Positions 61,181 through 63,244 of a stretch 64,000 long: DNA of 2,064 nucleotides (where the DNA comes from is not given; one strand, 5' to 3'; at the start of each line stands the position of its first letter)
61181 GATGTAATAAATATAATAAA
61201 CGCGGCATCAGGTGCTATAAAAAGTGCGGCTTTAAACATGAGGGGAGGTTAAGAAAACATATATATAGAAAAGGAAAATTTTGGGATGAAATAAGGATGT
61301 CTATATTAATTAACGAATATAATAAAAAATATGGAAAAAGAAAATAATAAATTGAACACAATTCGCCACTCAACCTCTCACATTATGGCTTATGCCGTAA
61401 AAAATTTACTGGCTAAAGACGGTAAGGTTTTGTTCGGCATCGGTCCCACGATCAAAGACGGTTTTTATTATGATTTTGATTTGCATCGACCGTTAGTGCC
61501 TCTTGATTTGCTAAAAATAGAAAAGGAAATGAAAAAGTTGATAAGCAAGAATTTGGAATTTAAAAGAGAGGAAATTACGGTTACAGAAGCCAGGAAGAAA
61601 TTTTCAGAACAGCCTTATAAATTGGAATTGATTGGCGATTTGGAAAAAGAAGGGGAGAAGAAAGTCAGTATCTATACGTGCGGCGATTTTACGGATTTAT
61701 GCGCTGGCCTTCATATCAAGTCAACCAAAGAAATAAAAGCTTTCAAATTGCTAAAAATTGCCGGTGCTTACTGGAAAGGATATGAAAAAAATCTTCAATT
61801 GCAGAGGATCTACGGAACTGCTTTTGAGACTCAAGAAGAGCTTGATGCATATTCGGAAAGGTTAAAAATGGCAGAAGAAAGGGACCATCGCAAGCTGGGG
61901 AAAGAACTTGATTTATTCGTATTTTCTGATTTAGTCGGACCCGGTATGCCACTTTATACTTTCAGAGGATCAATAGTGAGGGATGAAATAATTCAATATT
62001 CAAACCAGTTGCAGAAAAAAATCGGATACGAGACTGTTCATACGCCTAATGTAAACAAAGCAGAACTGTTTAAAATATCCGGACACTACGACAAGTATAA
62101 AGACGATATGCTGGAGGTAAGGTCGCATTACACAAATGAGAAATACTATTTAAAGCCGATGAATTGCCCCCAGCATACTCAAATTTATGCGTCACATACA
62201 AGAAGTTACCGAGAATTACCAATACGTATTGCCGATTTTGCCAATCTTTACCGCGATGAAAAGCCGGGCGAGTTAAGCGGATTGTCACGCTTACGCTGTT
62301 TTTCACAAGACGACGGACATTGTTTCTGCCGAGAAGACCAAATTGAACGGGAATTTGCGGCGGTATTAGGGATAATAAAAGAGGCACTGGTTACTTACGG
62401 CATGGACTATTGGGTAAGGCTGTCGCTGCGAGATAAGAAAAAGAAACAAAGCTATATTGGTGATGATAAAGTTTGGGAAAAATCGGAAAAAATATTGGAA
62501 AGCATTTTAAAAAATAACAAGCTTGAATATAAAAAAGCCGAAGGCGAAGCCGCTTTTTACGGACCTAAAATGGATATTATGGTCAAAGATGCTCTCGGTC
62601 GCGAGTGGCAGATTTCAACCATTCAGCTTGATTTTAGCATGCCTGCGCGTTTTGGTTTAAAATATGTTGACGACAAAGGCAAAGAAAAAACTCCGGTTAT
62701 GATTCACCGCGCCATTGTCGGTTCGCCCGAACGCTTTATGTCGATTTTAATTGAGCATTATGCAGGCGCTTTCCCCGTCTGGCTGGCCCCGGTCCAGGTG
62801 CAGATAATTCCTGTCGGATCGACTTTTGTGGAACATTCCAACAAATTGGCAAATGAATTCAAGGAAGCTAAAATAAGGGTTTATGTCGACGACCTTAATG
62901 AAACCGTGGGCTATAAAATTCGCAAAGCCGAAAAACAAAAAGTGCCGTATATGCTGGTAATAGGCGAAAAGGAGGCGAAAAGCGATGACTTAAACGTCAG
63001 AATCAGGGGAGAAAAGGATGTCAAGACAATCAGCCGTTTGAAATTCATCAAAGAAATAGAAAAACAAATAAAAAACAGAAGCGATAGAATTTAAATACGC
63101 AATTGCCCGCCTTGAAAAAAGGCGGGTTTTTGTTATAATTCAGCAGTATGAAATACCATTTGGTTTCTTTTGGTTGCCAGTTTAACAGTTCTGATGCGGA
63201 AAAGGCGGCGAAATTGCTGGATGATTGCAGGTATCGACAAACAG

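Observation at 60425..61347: T-box leader with threonine specifier candidates whose first regulated gene is a GNAT acetyltransferase overlapping thrS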

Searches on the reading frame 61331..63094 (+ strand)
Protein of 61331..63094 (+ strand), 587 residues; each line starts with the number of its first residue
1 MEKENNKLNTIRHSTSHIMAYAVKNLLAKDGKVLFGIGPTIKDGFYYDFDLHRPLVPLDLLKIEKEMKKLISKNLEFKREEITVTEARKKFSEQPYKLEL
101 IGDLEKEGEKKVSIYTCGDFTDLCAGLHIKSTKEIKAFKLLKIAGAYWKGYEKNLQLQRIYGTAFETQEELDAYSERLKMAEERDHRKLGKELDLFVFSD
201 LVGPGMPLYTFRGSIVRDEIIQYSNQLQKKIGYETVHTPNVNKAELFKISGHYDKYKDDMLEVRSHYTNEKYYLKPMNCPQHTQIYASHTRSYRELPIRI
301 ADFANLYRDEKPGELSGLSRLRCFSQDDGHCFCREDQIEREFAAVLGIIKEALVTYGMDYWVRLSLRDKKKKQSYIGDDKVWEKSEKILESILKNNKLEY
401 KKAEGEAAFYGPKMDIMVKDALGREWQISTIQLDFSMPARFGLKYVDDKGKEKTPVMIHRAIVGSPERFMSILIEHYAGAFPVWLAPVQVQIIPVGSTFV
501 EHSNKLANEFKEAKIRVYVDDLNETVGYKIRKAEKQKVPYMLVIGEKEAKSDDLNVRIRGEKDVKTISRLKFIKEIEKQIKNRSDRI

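Call 11: search_protein_families(library=pfam, proteins=[window:61331-63094:+])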
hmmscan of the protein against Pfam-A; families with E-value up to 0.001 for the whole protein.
window:61331-63094:+ (587 aa): 3 families
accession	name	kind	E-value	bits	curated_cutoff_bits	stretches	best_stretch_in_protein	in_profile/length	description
PF00587.30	tRNA-synt_2b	-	2.6e-45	155.1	29.3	1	269-477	8-179/179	tRNA synthetase class II core domain (G, H, P, S and T)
PF03129.25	HGTP_anticodon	-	1.9e-22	79.7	21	1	489-578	1-93/94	Anticodon binding domain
PF07973.19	tRNA_SAD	-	2.7e-16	59.7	24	1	112-161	1-44/44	Threonyl and Alanyl tRNA synthetase second additional domain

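Call 12: search_protein_families(library=ncbifam, proteins=[window:61331-63094:+])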
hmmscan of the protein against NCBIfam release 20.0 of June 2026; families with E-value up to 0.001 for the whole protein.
window:61331-63094:+ (587 aa): 16 families
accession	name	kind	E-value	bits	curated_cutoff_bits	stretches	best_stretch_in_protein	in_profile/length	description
TIGR00418.1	thrS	equivalog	5.4e-202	672.6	383.65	1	12-579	1-564/565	threonine--tRNA ligase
NF003068.0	PRK03991.1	equivalog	2.6e-71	240.8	484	1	177-582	190-594/613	threonine--tRNA ligase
NF006625.0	PRK09194.1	equivalog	5.4e-25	88.3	558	2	439-576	417-558/559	proline--tRNA ligase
NF011500.0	PRK14938.1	equivalog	1.5e-24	86.7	362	1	478-582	265-365/387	Ser-tRNA(Thr) hydrolase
TIGR00409.1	proS_fam_II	equivalog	9.1e-21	74.3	306.7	2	230-359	63-191/568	proline--tRNA ligase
NF008979.1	PRK12325.1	exception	1.7e-20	73.4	550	2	213-334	46-165/437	proline--tRNA ligase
TIGR00442.1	hisS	equivalog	6.2e-18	65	286.75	2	209-401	9-191/406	histidine--tRNA ligase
TIGR00408.1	proS_fam_I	equivalog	1e-16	61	437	2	414-582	209-383/475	proline--tRNA ligase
NF003211.1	PRK04173.1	equivalog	4.3e-11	42.3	312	1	271-563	162-441/454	glycine--tRNA ligase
TIGR00389.1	glyS_dimeric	equivalog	6.2e-10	38.2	243.3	1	481-582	465-563/565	glycine--tRNA ligase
TIGR00344.1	alaS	equivalog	5.2e-09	34.9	457.05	1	10-145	554-680/847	alanine--tRNA ligase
TIGR00414.1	serS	equivalog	8.3e-08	31.6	301.65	1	175-345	131-303/418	serine--tRNA ligase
NF002436.0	PRK01584.1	equivalog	1.7e-06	26.9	529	1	10-142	454-577/595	alanine--tRNA ligase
NF009085.0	PRK12420.1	equivalog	1.3e-05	24.7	540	1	488-558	339-408/426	histidine--tRNA ligase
NF040865.1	a_tRNA_ed_AlaXM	equivalog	9.3e-05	22.2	300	1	13-144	98-220/234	alanyl-tRNA editing protein AlaXM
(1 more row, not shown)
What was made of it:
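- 61331..63094 (+): thrS, threonine--tRNA ligase (587 aa); overlaps the GNAT stop by 17 nt. TIGR00418, 672.6 bits against a cutoff of 383.65 (call 12).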

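Call 13: find_encoding_contigs(protein=window:61331-63094:+, flank=10000, max_places=6)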
Protein window:61331-63094:+ (587 aa): 2 contigs read that carry it; 1 place shown.
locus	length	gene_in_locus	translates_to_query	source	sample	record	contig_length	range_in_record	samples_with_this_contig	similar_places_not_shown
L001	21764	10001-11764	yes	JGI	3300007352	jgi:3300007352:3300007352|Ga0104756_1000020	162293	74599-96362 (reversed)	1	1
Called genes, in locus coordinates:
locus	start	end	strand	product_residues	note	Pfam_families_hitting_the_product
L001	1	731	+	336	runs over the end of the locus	PF02912:Phe_tRNA-synt_N, PF01409:tRNA-synt_2d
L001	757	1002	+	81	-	PF04193:PQ-loop, PF07578:LAB_N (weak)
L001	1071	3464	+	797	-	PF01588:tRNA_bind, PF03483:B3_4, PF03484:B5, PF17759:tRNA_synthFbeta, PF03147:FDX-ACB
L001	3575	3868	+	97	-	-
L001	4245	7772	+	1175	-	PF02811:PHP, PF07733:DNA_pol3_alpha, PF17657:DNA_pol3_finger, PF14579:HHH_6, PF01336:tRNA_anti-codon (weak)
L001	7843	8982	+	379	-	-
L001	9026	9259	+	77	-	-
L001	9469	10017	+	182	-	PF13302:Acetyltransf_3, PF13420:Acetyltransf_4, PF00583:Acetyltransf_1, PF13523:Acetyltransf_8 (weak)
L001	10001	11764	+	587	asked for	PF07973:tRNA_SAD, PF00587:tRNA-synt_2b, PF03129:HGTP_anticodon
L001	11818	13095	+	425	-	PF00919:UPF0004, PF04055:Radical_SAM, PF01938:TRAM (weak)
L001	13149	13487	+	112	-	PF04480:DUF559, PF18741:MTES_1575 (weak)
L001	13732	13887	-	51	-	-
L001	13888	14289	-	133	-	-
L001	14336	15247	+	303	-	PF01745:IPT (weak), PF01715:IPPT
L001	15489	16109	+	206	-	-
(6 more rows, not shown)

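Call 84: list_cluster_members(proteins=[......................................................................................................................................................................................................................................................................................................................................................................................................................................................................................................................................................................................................, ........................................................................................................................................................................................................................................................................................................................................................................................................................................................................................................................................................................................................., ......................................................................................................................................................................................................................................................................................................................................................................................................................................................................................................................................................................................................, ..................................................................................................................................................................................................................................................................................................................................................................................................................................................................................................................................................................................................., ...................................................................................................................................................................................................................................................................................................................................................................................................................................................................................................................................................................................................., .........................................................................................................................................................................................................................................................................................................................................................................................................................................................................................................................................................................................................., window:61331-63094:+])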
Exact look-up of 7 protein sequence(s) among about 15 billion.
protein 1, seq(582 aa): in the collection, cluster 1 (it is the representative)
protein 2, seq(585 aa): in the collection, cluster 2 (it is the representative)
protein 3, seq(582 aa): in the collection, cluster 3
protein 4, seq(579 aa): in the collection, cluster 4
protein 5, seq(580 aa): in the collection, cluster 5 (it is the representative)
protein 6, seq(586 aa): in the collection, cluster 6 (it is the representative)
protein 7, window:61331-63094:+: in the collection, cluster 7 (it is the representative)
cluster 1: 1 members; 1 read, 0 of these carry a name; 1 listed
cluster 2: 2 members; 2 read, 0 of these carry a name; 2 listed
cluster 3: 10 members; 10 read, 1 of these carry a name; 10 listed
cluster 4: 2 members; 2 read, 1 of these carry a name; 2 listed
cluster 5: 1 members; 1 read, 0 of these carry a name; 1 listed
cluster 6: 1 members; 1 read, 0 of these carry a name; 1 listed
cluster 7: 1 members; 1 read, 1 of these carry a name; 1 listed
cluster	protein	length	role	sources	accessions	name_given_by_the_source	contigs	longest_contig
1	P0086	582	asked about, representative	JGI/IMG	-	-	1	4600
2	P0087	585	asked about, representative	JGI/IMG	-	-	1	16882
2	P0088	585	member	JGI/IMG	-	-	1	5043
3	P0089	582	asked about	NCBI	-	-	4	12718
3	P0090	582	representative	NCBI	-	-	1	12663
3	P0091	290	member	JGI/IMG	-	threonyl-tRNA synthetase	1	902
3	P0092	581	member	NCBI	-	-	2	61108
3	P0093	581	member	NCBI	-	-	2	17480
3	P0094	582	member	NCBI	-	-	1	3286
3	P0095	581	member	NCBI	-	-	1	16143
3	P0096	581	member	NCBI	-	-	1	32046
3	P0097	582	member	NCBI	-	-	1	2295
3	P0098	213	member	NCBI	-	-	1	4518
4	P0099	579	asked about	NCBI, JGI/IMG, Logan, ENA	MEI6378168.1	MAG: threonine--tRNA ligase [Candidatus Falkowbacteria bacterium]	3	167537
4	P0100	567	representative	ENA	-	-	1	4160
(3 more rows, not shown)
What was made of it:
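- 61331..63094 (+): Named threonine--tRNA ligase, Candidatus Parcubacteria (call 84).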
